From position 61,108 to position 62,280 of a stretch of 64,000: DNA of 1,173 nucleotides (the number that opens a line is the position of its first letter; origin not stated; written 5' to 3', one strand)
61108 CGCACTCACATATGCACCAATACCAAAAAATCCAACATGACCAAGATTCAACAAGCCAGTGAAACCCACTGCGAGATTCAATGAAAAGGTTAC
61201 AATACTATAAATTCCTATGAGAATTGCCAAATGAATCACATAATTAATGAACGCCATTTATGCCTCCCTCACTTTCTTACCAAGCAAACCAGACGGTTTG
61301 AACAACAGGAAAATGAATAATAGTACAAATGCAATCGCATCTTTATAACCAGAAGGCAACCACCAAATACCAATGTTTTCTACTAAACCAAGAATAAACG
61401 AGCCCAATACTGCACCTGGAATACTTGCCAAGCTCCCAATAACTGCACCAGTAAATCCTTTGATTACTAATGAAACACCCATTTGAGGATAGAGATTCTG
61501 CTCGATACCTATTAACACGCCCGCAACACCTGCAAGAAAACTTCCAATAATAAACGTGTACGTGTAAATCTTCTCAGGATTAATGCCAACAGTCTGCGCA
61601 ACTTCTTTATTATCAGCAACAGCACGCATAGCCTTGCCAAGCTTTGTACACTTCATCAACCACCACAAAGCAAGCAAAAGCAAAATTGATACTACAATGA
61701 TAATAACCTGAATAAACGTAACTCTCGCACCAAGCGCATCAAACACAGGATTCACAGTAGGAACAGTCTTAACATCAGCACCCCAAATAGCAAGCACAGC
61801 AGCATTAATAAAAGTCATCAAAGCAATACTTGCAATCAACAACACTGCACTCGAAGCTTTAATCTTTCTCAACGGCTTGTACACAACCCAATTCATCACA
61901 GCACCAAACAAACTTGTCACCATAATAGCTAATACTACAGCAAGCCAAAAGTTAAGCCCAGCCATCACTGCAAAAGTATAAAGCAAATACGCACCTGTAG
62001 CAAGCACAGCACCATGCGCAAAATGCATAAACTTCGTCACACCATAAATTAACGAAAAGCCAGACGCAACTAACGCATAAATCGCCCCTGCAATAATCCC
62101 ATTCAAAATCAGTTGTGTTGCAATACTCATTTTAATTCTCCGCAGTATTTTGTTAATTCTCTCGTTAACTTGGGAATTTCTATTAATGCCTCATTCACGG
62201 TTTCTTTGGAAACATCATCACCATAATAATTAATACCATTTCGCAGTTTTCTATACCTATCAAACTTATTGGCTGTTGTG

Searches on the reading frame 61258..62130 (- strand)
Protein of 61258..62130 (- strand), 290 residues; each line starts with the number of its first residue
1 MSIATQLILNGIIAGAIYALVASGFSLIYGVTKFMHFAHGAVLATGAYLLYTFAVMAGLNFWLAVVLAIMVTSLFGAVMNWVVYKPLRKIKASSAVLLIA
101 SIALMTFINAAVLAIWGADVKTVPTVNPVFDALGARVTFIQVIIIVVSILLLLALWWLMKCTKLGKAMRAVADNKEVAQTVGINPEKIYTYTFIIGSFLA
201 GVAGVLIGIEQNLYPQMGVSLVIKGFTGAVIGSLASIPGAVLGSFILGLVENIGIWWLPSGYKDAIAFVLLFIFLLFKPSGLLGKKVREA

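Call 29: find_encoding_contigs(protein=window:61258-62130:-, flank=10000, max_places=3)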
Protein window:61258-62130:- (290 aa): 3 contigs read that carry it; 1 place shown.
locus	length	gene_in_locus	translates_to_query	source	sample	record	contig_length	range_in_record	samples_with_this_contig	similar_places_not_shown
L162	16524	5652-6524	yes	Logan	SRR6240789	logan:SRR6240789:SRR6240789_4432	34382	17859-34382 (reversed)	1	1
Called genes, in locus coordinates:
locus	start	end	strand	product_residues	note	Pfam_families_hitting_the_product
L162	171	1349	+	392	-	PF13433:Peripla_BP_5, PF13458:Peripla_BP_6, PF01094:ANF_receptor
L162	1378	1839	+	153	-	PF13433:Peripla_BP_5, PF13458:Peripla_BP_6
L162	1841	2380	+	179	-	PF13458:Peripla_BP_6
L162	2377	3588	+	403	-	PF13433:Peripla_BP_5, PF13458:Peripla_BP_6, PF01094:ANF_receptor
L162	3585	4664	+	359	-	PF13433:Peripla_BP_5, PF13458:Peripla_BP_6, PF01094:ANF_receptor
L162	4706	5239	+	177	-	PF01909:NTP_transf_2, PF18765:Polbeta (weak)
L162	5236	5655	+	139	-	-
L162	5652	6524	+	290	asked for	PF02653:BPD_transp_2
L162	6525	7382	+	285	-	PF02653:BPD_transp_2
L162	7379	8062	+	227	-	PF13476:AAA_23 (weak), PF02463:SMC_N (faint), PF00005:ABC_tran, PF13304:AAA_21 (faint), PF12399:BCA_ABC_TP_C (weak)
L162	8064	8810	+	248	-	PF13476:AAA_23 (weak), PF13175:AAA_15 (faint), PF00005:ABC_tran, PF02463:SMC_N (faint), PF13555:AAA_29 (weak), PF13304:AAA_21 (faint)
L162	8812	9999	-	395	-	PF03215:Rad17 (weak), PF12775:AAA_7 (weak), PF00004:AAA, PF13401:AAA_22 (faint), PF21960:RCF1-5-like_lid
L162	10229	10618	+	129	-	-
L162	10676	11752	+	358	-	PF13228:DUF4037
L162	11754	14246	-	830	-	PF00133:tRNA-synt_1, PF01921:tRNA-synt_1f (faint), PF01406:tRNA-synt_1e (faint), PF09334:tRNA-synt_1g, PF08264:Anticodon_1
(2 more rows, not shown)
